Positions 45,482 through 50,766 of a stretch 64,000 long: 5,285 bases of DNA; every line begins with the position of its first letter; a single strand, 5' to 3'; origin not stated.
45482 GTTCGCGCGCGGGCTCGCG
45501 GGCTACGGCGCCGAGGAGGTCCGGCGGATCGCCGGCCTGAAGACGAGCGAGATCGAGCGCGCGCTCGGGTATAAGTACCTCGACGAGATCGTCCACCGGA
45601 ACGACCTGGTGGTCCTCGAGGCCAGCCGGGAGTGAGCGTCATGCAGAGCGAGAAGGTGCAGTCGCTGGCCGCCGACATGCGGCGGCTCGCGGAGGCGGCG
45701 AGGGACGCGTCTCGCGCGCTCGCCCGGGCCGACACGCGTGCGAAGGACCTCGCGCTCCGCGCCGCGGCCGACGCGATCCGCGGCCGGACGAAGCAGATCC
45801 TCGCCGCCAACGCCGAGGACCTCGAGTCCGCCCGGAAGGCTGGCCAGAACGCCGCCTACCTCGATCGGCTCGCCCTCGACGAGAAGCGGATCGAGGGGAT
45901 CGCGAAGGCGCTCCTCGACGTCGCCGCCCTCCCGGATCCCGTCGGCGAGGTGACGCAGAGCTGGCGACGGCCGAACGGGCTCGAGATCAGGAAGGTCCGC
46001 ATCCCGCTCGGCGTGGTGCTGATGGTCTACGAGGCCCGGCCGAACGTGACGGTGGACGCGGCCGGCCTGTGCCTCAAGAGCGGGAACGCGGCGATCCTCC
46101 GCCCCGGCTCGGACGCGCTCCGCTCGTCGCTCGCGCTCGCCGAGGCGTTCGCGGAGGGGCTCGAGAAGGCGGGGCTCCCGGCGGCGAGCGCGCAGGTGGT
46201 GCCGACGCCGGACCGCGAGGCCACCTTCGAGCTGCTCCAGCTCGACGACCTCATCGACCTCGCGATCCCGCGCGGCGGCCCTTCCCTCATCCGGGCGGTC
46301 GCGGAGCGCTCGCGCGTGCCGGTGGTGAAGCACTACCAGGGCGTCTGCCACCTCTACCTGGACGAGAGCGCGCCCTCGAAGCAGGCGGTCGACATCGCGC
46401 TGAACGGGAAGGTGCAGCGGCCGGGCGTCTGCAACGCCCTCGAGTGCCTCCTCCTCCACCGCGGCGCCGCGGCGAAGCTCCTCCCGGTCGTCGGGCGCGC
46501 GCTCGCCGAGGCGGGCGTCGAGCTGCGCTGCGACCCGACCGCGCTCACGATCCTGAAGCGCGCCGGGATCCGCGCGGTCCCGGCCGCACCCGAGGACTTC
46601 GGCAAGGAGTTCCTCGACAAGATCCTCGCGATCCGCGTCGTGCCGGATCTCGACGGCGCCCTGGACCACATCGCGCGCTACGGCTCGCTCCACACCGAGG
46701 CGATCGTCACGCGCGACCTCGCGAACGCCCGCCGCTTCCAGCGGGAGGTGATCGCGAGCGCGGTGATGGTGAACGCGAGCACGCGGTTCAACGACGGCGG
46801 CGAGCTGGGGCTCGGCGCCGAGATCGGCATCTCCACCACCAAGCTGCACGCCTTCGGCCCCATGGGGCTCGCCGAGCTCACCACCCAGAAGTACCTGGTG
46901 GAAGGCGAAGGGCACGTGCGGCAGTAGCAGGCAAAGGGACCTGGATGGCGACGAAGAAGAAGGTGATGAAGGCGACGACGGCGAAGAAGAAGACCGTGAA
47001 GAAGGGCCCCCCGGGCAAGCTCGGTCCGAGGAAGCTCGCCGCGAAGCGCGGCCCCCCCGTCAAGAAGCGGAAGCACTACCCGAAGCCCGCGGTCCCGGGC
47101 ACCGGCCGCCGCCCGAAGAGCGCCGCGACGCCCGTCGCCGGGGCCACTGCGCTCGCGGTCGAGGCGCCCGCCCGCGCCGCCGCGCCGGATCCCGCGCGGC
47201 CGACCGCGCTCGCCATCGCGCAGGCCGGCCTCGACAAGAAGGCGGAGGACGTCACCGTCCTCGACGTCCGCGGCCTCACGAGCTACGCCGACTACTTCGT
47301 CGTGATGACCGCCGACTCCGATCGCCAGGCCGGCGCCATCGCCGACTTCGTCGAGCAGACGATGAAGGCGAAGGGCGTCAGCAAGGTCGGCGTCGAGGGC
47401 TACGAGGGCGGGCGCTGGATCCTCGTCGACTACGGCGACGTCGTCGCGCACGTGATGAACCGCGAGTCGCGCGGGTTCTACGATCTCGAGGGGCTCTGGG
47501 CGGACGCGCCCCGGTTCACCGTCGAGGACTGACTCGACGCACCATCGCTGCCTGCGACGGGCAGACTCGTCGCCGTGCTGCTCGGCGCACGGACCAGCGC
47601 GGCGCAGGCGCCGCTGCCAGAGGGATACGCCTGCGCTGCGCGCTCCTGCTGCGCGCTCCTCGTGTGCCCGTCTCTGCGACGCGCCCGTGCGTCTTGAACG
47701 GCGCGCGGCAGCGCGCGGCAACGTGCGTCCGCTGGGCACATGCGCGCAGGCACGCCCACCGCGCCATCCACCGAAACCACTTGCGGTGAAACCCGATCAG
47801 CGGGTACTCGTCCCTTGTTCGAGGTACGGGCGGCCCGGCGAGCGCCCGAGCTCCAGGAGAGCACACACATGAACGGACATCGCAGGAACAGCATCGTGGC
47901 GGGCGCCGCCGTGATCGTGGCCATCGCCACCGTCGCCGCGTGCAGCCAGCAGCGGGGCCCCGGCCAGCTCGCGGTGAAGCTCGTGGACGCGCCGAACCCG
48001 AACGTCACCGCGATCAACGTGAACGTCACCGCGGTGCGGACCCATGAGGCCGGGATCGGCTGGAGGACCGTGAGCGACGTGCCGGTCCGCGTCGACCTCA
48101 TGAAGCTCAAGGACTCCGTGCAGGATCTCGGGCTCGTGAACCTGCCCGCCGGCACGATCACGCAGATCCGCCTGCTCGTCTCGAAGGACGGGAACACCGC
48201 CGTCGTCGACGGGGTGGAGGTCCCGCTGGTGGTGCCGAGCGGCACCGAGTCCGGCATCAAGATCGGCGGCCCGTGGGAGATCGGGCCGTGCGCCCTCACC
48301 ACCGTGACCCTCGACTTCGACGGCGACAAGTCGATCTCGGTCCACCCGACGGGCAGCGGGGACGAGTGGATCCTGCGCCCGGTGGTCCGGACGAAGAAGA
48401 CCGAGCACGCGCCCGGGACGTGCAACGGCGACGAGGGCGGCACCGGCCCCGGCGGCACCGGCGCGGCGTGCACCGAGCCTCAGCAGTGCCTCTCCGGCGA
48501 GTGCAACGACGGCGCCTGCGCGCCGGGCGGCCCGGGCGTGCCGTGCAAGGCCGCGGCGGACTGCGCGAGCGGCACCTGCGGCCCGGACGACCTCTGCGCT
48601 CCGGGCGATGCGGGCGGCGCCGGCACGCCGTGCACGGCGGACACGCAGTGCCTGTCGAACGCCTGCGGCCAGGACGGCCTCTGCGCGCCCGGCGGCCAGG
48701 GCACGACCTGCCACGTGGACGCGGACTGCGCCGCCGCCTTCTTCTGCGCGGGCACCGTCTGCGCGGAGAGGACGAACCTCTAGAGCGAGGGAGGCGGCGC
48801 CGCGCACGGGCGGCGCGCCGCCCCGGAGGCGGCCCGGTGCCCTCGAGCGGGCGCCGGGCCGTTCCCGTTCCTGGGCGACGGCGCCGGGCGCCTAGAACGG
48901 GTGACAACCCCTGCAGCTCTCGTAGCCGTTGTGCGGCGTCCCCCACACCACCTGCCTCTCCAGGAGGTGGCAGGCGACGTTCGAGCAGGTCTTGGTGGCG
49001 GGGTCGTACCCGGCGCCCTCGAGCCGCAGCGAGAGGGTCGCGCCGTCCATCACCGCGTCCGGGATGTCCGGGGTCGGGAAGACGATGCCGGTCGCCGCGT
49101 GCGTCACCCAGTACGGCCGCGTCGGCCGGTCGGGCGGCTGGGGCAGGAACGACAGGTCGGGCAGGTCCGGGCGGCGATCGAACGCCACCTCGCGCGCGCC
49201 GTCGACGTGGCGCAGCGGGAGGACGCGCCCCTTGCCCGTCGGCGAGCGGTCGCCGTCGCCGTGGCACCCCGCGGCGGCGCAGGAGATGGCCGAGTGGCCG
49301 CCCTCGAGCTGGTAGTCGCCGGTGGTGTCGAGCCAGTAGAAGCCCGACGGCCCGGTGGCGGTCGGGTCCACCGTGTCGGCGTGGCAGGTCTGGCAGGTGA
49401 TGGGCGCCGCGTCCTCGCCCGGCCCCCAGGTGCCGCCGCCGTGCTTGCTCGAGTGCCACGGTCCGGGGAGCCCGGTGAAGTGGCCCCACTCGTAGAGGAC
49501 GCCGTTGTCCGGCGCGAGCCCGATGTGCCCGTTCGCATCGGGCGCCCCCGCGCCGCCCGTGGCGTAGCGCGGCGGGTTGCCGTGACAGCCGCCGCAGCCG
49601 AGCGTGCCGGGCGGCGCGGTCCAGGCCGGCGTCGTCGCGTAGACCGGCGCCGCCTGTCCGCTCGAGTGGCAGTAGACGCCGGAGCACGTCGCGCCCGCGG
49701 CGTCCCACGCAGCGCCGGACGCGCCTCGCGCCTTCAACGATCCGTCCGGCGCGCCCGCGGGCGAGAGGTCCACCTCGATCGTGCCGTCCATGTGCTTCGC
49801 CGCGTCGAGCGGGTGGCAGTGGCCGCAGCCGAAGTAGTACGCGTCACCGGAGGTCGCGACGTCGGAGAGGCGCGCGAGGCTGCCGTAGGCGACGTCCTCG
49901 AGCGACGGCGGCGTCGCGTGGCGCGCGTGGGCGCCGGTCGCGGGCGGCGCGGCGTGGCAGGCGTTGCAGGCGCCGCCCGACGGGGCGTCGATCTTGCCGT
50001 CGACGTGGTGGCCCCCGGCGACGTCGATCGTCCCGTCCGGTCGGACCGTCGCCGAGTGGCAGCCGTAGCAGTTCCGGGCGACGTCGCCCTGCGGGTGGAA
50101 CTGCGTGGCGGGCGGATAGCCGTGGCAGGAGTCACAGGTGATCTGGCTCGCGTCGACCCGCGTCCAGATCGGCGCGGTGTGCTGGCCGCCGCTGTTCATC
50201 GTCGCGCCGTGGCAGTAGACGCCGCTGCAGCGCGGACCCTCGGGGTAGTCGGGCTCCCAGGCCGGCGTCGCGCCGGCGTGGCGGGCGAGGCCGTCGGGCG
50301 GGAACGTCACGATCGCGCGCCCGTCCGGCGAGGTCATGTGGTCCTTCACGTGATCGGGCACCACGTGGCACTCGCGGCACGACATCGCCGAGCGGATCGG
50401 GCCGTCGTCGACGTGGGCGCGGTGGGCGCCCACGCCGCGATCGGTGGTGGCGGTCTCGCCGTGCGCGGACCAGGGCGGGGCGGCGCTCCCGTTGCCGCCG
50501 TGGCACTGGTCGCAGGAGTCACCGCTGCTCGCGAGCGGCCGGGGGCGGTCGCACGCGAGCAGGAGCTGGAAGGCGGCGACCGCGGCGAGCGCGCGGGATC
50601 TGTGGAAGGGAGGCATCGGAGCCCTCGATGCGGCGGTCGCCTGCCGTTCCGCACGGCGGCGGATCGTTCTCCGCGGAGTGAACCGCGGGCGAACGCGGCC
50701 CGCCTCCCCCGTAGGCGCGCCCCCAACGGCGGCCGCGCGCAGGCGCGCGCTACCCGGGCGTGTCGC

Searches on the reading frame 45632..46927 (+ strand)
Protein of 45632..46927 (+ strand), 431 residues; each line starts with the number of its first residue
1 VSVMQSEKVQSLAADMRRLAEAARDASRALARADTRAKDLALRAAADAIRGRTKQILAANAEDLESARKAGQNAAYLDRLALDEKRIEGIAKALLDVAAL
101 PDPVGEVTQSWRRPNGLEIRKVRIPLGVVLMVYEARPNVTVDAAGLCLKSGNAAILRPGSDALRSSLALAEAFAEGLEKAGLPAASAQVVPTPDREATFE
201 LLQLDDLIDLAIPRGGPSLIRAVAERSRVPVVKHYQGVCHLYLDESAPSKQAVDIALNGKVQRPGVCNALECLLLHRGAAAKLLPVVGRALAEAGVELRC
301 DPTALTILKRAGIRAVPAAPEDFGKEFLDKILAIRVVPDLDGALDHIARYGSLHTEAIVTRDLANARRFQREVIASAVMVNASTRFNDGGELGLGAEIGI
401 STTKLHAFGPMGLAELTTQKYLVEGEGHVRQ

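Call 79: search_protein_families(library=pfam, proteins=[window:45632-46927:+], max_evalue=0.00001)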
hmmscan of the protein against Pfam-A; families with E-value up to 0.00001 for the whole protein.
window:45632-46927:+ (431 aa): 1 family
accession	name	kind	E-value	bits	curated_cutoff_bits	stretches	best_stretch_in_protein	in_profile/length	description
PF00171.27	Aldedh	-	4.9e-15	55.5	23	1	13-292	28-294/461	Aldehyde dehydrogenase family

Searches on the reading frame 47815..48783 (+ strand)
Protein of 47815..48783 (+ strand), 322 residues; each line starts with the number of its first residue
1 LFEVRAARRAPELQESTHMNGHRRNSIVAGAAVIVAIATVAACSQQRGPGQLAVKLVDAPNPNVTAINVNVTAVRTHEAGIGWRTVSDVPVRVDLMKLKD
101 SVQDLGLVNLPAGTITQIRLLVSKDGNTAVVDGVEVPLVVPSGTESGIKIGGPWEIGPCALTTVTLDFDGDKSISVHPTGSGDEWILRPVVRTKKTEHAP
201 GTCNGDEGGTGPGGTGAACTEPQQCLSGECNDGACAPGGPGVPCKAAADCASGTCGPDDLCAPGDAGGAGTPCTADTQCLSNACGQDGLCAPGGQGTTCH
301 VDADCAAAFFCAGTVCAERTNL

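Call 79: search_protein_families(library=pfam, proteins=[window:47815-48783:+], max_evalue=0.00001)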
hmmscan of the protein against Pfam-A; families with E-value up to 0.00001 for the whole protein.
window:47815-48783:+ (322 aa): 1 family
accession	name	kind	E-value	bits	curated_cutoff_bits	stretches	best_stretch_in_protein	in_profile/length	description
PF14321.11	DUF4382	-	2.7e-23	83.1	25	1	50-189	2-136/136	Domain of unknown function (DUF4382)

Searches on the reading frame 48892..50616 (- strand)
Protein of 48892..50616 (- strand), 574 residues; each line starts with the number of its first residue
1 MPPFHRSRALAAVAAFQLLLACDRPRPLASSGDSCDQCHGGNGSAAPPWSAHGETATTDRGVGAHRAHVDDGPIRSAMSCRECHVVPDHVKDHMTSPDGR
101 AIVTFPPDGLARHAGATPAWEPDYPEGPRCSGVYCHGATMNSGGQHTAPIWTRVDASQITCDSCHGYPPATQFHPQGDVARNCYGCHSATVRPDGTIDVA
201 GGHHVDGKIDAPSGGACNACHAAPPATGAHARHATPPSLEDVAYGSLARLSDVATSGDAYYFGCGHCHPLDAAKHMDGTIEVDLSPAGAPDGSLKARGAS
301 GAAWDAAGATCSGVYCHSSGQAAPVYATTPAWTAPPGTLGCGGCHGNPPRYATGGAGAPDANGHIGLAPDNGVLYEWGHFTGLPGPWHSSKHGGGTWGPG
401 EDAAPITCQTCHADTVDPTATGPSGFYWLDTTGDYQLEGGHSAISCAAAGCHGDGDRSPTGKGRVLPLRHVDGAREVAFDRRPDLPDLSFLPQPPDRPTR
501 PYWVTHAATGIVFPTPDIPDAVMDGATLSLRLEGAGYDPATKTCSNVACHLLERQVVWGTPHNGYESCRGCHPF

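Call 79: search_protein_families(library=pfam, proteins=[window:48892-50616:-], max_evalue=0.00001)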
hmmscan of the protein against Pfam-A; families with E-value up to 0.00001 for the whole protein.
window:48892-50616:- (574 aa): 2 families
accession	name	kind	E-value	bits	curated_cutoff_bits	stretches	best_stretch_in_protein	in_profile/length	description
PF09698.15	GSu_C4xC__C2xCH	-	2.3e-12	47.9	21.7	1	310-345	1-36/36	Geobacter CxxxxCH...CXXCH motif (GSu_C4xC__C2xCH)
PF14522.11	Cytochrome_C7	-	8e-08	32.4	24.8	0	134-188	18-67/67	Cytochrome c7 and related cytochrome c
